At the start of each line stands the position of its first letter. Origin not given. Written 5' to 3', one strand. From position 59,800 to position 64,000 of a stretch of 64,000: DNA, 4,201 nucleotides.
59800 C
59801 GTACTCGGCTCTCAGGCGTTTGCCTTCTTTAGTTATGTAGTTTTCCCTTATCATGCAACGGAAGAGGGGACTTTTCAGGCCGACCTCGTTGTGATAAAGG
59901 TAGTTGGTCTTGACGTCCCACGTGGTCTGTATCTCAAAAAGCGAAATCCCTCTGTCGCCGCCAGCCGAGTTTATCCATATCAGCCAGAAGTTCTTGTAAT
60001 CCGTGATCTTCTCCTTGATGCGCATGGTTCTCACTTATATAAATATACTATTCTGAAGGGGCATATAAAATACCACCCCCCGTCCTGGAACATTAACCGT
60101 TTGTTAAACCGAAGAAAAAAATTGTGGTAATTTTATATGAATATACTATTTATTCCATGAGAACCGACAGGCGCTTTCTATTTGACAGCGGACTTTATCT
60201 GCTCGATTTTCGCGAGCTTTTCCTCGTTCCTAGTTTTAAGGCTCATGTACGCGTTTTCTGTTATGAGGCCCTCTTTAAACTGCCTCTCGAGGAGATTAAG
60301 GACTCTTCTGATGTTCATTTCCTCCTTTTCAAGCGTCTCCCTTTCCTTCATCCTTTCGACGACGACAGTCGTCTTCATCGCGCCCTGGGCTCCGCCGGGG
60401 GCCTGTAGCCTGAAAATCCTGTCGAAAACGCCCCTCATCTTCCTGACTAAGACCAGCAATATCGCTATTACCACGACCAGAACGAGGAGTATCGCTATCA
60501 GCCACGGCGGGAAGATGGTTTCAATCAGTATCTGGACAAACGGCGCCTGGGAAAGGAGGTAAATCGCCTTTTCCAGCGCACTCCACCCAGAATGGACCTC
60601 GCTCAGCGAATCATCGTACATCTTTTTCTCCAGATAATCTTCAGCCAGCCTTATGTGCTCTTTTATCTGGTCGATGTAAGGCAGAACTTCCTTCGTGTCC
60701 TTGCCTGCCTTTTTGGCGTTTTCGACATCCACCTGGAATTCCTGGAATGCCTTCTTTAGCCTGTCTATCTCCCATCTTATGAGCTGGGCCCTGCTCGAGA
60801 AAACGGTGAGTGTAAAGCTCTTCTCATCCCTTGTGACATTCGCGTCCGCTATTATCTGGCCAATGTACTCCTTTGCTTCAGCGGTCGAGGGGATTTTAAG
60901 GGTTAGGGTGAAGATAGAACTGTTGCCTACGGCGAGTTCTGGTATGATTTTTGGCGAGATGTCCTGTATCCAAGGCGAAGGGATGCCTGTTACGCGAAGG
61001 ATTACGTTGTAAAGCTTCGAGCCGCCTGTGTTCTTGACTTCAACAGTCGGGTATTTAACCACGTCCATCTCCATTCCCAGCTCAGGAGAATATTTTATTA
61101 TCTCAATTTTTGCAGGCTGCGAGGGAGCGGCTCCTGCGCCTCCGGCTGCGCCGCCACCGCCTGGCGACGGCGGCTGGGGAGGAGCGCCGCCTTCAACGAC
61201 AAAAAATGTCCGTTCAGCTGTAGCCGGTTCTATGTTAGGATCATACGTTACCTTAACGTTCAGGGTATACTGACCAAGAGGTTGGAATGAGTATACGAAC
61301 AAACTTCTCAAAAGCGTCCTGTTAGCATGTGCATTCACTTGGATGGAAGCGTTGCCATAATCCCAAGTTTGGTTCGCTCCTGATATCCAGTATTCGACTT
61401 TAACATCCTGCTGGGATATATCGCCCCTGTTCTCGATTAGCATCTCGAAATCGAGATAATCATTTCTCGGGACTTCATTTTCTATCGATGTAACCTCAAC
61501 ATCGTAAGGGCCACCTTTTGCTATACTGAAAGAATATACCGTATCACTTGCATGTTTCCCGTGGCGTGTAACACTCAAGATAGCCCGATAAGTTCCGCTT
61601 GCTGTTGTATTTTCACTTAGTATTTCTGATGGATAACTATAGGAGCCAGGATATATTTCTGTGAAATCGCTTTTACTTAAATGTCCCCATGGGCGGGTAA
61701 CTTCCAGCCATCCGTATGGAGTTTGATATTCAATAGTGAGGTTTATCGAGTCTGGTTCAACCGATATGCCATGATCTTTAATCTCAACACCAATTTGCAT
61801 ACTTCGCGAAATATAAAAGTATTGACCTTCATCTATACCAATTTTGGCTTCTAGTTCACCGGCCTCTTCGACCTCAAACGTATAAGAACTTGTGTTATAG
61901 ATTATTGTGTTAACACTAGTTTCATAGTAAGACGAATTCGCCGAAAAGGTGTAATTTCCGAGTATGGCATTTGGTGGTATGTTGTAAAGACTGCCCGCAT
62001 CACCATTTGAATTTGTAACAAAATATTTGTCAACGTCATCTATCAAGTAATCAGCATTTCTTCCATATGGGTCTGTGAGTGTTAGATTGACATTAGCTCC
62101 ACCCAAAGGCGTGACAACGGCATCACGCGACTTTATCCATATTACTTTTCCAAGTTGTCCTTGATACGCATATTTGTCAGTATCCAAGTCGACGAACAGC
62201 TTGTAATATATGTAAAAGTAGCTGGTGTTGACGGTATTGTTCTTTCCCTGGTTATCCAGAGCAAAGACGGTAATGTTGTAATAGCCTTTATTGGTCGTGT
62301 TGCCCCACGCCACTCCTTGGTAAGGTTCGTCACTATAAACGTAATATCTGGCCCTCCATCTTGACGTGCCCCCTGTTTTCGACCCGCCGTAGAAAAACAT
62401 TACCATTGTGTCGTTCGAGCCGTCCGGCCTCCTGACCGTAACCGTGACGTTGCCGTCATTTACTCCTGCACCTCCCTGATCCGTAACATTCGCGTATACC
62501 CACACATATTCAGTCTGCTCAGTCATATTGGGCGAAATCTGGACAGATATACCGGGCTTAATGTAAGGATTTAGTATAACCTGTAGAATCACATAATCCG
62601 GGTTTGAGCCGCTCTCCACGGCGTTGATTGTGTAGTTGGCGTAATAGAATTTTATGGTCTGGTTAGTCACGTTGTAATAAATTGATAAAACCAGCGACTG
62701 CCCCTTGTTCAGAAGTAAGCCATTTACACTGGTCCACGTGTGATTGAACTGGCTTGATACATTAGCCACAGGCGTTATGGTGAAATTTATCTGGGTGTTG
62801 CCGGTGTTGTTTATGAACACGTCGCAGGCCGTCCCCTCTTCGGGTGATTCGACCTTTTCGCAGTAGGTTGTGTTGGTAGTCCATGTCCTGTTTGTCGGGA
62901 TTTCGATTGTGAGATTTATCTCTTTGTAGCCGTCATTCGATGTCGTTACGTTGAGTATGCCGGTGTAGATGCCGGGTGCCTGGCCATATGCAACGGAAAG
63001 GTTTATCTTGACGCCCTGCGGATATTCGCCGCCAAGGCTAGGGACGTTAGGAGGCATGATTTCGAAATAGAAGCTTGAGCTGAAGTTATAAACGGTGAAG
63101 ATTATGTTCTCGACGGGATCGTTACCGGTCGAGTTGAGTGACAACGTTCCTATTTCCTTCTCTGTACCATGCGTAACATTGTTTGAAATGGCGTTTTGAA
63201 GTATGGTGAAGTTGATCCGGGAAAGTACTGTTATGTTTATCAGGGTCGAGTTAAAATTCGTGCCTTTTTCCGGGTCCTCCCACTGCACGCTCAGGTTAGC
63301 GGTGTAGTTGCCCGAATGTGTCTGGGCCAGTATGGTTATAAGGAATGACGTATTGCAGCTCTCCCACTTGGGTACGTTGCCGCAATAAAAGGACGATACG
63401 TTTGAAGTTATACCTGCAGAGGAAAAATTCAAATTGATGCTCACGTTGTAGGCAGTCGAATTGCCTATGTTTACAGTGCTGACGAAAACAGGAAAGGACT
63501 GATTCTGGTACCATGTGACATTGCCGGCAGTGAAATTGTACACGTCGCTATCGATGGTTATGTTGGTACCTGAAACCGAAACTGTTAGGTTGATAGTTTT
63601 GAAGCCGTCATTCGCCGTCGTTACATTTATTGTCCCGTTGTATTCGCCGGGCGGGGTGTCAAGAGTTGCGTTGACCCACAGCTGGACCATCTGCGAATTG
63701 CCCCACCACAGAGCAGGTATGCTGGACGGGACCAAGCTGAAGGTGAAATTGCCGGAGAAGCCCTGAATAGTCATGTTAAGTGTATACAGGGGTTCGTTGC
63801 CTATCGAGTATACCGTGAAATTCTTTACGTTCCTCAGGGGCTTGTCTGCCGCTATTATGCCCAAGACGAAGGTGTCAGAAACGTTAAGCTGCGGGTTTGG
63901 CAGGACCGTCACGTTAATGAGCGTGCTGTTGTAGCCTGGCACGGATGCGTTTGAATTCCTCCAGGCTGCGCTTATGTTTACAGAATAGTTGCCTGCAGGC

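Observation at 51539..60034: Translationally coupled operon: MinD/ParA ATPase + small membrane anchor + three very large coiled-coil proteins (candidate undescribed archaeal scaffold/cytoskeletal system)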

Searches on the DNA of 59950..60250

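Call 68: search_rna_families(source=window, start=59950, end=60250, threshold=evalue, max_evalue=1)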
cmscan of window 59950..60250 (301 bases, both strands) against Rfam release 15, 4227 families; matches with E-value up to 1: 0.
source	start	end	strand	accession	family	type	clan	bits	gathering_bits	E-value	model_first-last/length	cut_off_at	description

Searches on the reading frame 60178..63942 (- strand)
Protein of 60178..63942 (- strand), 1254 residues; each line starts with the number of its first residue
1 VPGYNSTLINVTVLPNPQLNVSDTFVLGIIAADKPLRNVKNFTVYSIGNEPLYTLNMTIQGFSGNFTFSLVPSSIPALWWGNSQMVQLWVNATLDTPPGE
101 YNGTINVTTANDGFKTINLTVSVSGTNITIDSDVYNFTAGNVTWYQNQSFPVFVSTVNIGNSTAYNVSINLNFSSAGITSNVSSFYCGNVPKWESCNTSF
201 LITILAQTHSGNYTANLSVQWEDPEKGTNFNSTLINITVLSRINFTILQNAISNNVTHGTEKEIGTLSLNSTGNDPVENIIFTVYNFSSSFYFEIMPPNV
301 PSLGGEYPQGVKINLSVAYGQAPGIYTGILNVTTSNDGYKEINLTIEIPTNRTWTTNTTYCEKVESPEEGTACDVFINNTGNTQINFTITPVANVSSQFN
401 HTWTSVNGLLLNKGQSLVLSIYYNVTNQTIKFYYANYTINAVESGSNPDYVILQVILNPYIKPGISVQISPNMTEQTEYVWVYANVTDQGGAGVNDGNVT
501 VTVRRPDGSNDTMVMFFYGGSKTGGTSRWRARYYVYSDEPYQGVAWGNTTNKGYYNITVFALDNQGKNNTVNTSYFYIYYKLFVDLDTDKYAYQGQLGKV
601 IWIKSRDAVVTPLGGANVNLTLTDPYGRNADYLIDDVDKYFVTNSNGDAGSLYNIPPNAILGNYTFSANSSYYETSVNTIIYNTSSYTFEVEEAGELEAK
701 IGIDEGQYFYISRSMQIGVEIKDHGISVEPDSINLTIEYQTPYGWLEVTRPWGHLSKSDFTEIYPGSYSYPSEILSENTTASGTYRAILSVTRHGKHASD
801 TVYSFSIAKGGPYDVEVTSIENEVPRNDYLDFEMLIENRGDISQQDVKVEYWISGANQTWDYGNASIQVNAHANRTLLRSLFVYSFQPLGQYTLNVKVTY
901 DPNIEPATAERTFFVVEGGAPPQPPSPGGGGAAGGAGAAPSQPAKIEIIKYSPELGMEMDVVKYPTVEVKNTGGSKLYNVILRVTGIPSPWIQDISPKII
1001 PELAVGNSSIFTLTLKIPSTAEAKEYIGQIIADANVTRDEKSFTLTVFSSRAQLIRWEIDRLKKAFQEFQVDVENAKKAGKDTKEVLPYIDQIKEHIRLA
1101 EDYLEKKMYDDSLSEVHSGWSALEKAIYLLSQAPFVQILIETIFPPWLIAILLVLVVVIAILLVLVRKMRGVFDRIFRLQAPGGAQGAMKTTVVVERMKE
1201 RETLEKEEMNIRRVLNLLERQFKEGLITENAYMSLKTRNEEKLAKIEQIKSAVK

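Call 3: search_protein_families(library=pfam, proteins=[window:60178-63942:-], max_evalue=0.1)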
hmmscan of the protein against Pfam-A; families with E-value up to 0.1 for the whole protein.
window:60178-63942:- (1254 aa): 4 families
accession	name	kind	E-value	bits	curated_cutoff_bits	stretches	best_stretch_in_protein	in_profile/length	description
PF10633.15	NPCBM_assoc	-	2.3e-11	44.2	24.4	1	966-1026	10-69/78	NPCBM-associated, NEW3 domain of alpha-galactosidase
PF01835.25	MG2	-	0.00051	20.8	32.8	0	605-671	23-88/96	MG2 domain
PF09087.17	Cyc-maltodext_N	-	0.029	15.1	25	0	423-479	23-78/88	Cyclomaltodextrinase, N-terminal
PF18957.6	RibLong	-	0.033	15.4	27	0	489-515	62-88/93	Long Rib domain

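Call 4: search_protein_families(library=ncbifam, proteins=[window:60178-63942:-], max_evalue=0.1)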
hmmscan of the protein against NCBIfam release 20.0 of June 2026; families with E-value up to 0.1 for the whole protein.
window:60178-63942:- (1254 aa): 2 families
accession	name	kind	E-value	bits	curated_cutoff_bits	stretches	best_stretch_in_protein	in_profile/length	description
TIGR02331.1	rib_alpha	repeat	0.0008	19.6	35.25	0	92-135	34-76/80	Rib/alpha/Esp repeat surface protein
NF004884.0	PRK06245.1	equivalog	0.06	12.2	209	1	460-492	241-273/340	7,8-didemethyl-8-hydroxy-5-deazariboflavin synthase subunit CofG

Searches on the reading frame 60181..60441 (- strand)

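Call 57: search_protein_families(library=pfam, proteins=[window:60181-60441:-], max_evalue=10)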
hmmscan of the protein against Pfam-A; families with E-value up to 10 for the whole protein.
seq(87 aa): 3 families
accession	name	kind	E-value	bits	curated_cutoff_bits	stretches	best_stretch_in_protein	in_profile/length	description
PF05120.17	GvpG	-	0.017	15.7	30.6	1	39-71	28-60/67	Gas vesicle protein G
PF22979.2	HTH_69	-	0.02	15.2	27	1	35-74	3-42/69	Winged helix-turn-helix domain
PF20612.3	SHOCT_2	-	0.044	14.4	24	1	39-75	7-43/53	SHOCT domain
